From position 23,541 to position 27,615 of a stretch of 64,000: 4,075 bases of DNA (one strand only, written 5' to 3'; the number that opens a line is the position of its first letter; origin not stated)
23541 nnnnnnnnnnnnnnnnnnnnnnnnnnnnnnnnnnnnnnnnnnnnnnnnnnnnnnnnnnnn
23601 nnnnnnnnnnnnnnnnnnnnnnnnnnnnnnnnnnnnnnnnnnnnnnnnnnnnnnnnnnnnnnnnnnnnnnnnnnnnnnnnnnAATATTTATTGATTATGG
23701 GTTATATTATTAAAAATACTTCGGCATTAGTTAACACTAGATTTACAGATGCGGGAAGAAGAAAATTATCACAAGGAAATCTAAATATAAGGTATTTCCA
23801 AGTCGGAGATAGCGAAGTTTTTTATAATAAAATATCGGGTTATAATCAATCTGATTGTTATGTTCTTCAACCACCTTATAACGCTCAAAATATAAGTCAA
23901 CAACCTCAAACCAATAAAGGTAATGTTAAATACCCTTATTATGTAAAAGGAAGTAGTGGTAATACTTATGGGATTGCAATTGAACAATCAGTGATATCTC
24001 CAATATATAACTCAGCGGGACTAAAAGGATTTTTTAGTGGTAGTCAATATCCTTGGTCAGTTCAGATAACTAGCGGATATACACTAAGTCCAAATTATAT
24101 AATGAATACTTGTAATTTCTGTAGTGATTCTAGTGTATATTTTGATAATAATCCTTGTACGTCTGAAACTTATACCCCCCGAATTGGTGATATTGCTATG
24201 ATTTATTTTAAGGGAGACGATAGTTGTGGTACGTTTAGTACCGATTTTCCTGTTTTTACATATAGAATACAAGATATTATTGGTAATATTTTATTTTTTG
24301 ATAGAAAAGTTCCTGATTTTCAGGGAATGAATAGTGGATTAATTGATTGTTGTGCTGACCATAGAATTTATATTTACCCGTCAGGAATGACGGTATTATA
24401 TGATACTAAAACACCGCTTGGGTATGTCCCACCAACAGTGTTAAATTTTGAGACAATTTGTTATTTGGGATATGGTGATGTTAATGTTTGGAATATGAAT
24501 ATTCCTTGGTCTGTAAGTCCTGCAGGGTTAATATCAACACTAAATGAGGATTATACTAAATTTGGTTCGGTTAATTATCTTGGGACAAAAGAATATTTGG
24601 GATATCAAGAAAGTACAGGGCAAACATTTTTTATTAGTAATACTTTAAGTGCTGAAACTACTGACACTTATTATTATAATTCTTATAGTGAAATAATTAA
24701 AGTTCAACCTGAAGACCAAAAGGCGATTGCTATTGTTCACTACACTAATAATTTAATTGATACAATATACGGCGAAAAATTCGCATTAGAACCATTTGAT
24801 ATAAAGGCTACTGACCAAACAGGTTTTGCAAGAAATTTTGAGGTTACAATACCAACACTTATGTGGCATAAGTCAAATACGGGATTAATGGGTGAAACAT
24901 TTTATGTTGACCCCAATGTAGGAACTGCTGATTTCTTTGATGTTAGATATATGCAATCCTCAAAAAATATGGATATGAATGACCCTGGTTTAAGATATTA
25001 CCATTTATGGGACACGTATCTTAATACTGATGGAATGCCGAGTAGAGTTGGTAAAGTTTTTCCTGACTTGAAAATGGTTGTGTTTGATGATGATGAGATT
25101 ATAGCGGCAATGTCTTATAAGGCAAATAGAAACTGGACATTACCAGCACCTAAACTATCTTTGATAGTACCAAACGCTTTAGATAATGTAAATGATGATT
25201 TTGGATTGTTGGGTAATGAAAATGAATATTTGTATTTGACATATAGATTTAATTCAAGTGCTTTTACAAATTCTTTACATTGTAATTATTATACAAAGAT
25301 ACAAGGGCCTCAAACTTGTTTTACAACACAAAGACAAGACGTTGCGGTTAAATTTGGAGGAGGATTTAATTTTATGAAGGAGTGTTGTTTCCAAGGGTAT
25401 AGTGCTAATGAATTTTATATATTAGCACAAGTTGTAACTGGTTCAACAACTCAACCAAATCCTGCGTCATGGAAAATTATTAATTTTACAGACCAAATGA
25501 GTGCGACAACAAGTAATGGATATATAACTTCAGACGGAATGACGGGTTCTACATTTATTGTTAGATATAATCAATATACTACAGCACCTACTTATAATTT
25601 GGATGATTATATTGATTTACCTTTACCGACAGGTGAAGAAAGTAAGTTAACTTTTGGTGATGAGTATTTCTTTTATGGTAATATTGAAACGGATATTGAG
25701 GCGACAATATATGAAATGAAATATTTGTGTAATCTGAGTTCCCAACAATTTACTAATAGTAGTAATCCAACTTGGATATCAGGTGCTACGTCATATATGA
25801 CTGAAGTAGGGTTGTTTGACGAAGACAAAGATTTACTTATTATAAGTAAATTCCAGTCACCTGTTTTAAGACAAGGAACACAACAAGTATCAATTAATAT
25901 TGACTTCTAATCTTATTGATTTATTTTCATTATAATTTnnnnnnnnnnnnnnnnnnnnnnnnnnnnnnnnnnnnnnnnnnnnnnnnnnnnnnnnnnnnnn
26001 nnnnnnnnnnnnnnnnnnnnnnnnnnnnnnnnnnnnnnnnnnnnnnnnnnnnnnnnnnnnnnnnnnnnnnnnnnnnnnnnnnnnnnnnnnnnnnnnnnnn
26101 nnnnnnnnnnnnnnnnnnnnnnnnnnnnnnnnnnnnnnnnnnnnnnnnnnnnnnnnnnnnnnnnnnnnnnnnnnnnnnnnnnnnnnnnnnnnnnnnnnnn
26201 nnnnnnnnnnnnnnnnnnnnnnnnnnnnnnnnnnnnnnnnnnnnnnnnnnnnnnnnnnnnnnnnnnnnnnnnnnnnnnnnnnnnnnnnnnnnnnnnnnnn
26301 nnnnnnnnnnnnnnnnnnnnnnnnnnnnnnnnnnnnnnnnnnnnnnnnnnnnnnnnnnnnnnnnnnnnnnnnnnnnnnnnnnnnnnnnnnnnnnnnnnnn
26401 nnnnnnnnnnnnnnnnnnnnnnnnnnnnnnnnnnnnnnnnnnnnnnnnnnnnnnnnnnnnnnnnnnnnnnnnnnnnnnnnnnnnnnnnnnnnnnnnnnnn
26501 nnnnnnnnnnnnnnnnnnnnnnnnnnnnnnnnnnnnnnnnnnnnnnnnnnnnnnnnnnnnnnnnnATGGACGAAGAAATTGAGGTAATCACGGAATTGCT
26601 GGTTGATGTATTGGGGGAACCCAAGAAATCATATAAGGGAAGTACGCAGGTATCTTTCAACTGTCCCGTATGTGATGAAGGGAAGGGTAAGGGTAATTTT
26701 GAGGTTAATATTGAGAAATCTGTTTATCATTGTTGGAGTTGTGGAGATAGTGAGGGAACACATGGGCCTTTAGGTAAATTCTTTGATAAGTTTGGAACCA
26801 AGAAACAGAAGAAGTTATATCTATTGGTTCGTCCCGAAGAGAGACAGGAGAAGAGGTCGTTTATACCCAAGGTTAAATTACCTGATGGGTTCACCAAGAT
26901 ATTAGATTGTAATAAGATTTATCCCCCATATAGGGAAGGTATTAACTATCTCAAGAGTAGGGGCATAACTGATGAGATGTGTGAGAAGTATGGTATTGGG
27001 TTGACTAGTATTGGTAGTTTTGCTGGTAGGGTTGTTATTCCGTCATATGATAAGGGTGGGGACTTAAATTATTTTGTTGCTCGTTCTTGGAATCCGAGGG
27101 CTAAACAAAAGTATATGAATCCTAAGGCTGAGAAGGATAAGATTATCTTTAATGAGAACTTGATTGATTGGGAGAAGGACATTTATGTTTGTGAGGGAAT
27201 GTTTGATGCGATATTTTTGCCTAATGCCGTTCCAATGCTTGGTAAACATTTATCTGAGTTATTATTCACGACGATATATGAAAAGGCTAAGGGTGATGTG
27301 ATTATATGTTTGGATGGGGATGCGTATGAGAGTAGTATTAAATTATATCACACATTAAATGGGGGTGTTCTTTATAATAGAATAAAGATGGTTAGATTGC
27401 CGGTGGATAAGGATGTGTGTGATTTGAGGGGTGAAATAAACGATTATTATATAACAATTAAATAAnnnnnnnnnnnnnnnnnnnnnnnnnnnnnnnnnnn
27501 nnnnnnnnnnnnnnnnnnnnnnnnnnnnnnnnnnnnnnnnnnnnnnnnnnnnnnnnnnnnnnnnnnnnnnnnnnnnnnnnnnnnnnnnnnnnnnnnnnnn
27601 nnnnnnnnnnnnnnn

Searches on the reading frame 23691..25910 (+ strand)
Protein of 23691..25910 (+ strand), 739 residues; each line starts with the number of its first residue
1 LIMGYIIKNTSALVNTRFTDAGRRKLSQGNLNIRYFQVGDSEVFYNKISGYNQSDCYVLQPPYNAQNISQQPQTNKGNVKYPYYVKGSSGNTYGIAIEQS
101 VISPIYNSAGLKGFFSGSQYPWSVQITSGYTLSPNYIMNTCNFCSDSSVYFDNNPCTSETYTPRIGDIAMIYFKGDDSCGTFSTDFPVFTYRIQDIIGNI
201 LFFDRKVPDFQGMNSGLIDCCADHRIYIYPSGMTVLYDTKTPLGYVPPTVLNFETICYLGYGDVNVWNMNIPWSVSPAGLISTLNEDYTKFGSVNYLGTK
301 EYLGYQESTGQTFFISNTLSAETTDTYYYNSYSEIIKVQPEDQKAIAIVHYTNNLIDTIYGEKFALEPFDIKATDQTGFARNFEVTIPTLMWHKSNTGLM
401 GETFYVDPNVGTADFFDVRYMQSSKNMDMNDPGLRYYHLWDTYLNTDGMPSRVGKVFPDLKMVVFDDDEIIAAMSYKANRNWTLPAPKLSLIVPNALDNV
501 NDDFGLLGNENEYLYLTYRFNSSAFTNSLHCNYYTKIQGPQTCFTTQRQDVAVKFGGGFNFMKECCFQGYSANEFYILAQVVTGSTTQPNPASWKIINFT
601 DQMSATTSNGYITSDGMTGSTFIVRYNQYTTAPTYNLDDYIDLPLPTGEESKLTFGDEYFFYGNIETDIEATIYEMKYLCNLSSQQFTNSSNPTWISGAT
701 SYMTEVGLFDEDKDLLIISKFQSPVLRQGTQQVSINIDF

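Call 3: search_protein_families(library=pfam, proteins=[window:23691-25910:+], max_evalue=1)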
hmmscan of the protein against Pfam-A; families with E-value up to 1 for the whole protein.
window:23691-25910:+ (739 aa): 0 families

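Call 4: search_protein_families(library=phrogs, proteins=[window:23691-25910:+], max_evalue=0.01)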
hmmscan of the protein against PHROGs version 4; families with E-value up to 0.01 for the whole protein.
window:23691-25910:+ (739 aa): 0 families

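Call 25: search_protein_families(library=ncbifam, proteins=[window:23691-25910:+], max_evalue=0.1)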
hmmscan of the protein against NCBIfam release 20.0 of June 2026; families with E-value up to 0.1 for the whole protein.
window:23691-25910:+ (739 aa): 0 families

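Call 35: search_solved_structures(query=window:23691-25910:+, max_evalue=1)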
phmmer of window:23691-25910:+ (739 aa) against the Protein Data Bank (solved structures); distinct sequences matched with E-value up to 1: 0.

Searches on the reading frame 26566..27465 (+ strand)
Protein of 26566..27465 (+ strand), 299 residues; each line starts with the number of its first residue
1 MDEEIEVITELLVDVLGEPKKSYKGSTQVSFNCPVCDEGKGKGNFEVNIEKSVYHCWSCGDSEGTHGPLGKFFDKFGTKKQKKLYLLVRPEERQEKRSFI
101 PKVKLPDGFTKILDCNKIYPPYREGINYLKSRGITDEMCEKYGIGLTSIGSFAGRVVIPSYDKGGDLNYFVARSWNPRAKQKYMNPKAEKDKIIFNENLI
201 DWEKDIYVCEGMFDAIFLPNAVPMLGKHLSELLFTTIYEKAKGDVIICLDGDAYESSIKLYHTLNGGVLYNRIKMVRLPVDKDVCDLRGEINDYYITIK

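Call 8: search_protein_families(library=phrogs, proteins=[window:26566-27465:+], max_evalue=0.001)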
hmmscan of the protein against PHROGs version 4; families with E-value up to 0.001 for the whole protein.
window:26566-27465:+ (299 aa): 5 families
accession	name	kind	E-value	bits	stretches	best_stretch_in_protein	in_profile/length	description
phrog_47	-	DNA, RNA and nucleotide metabolism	1.2e-47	164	1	10-261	32-295/947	DNA primase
phrog_6444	-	DNA, RNA and nucleotide metabolism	4.6e-17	63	1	151-253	199-313/577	DNA primase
phrog_239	-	DNA, RNA and nucleotide metabolism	1.9e-14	54.5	1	22-216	34-206/801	DNA primase/helicase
phrog_849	-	DNA, RNA and nucleotide metabolism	1.3e-07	32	1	126-221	150-260/435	DNA primase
phrog_451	-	unknown function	1.3e-05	25.4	1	97-228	237-377/461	-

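Call 72: search_dna_similar(query=window:26566-27465:+, collection=phages, mode=protein, max_rows=15)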
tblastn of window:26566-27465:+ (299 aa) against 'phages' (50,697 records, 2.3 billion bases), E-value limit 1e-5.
Records with a match: 1551; places in all: 1552; records where one place covers at least 80% of the query: 567.
Best place of each record, by identity: <60% 1551.
By first word of the organism name: Escherichia 489; Staphylococcus 326; Klebsiella 131; Synechococcus 130; Shigella 75; Bacillus 46; Enterobacteria 38; Enterobacter 37; Enterococcus 34; Yersinia 29; and 41 more.
By host as written in the record: Escherichia coli 210; - 160; Staphylococcus aureus 112; Synechococcus 72; Klebsiella pneumoniae 60; Escherichia coli B 24; Staphylococcus sp. 23; Staphylococcus carnosus TM300 22; and 373 more.
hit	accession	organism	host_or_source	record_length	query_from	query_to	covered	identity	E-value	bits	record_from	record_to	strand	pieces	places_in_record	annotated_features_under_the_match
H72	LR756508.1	uncultured phage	metagenomic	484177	6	287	94%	32.5%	2e-30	125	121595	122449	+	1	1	record has no annotation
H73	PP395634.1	Microcystis phage Mel-JY01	Microcystis elabens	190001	11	279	90%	31.2%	4e-27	117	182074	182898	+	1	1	DNA primase-like protein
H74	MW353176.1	Flavobacterium phage vB_FspM_immuto_3-5A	Flavobacterium sp. LMO8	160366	7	258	84%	32.7%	7e-30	124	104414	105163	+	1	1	DNA primase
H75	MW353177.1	Flavobacterium phage vB_FspM_immuto_13-6C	Flavobacterium sp. LMO8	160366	7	258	84%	32.7%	7e-30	124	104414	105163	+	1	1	DNA primase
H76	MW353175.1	Flavobacterium phage vB_FspM_immuto_2-6A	Flavobacterium sp. LMO8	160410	7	258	84%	32.7%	8e-30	124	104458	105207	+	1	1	DNA primase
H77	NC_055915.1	Flavobacterium phage vB_FspM_immuto_2-6A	Flavobacterium sp. LMO8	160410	7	258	84%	32.7%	8e-30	124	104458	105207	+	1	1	DNA primase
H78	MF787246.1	Lactobacillus phage LpeD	Lactobacillus pentosus KLDS1.0413; ...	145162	9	291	95%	28.3%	2e-10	67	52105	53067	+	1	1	DNA primase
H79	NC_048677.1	Lactobacillus phage LpeD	Lactobacillus pentosus KLDS1.0413; ...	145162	9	291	95%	28.3%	2e-10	67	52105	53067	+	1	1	DNA primase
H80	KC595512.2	Bacillus phage JL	Bacillus cereus BGSC 6E1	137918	3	279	93%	28.5%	4e-16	84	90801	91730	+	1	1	DNA primase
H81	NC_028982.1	Bacillus phage JL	Bacillus cereus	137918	3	279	93%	28.5%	4e-16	84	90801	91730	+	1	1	DNA primase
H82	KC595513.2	Bacillus phage Shanette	Bacillus cereus BGSC 6E1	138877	3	279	93%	28.5%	5e-16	84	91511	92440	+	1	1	DNA primase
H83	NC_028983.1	Bacillus phage Shanette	Bacillus cereus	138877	3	279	93%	28.5%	5e-16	84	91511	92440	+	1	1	DNA primase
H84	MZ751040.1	Bacillus phage phi18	Bacillus subtilis subsp. subtilis str. ...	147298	6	294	97%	27.0%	7e-18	89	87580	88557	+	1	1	DNA primase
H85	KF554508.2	Bacillus phage CP-51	Bacillus cereus HER1399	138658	3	279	93%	27.9%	1e-15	83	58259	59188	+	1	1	putative primase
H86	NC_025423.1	Bacillus phage CP-51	Bacillus cereus HER1399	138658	3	279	93%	27.9%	1e-15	83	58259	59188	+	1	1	DNA primase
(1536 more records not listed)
